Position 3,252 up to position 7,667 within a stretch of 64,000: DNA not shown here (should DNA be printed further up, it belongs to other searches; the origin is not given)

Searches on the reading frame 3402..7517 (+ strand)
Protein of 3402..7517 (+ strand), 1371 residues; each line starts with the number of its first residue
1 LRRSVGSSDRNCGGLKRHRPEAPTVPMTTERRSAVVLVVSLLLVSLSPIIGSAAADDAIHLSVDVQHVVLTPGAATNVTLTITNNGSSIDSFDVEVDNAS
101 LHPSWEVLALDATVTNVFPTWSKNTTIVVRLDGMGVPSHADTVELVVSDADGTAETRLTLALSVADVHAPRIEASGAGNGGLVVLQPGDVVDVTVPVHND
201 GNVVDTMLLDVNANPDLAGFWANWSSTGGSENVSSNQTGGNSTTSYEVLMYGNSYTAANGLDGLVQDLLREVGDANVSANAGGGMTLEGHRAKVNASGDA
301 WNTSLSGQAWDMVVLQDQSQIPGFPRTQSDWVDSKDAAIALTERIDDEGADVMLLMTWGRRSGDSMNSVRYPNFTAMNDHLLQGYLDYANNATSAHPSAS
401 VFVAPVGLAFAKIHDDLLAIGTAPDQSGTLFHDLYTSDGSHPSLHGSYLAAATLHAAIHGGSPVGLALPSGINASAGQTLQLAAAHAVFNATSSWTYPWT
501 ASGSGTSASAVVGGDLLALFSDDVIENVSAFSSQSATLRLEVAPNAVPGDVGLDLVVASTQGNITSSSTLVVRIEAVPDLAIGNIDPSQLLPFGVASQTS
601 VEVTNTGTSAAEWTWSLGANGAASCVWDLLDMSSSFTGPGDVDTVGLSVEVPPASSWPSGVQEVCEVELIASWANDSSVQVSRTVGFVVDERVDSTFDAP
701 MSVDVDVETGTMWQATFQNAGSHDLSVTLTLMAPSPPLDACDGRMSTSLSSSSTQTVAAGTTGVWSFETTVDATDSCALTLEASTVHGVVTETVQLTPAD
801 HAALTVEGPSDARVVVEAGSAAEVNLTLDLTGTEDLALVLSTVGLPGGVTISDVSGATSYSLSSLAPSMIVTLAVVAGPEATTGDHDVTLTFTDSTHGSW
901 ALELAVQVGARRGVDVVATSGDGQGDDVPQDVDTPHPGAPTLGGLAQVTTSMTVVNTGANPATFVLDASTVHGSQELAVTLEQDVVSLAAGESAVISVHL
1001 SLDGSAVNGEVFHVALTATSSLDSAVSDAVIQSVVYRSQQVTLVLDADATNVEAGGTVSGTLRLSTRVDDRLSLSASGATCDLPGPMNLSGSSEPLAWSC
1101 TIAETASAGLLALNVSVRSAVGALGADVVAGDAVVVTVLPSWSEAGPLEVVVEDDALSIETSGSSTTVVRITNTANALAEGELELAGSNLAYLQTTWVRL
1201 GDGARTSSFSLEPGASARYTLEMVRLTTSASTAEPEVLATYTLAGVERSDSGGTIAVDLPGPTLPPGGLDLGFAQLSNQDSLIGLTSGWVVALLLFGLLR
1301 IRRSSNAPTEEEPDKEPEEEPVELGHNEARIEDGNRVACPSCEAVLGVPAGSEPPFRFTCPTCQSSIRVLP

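Call 29: search_protein_families(library=pfam, proteins=[window:3402-7517:+], max_evalue=0.00001)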
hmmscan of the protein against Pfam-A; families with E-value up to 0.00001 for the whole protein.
window:3402-7517:+ (1371 aa): 1 family
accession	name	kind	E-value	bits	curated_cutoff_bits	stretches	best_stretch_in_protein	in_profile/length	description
PF23548.1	Zn_ribbon_FGT1_2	-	7.8e-07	29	27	1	1336-1369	2-32/35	FORGETTER1 second zinc ribbon domain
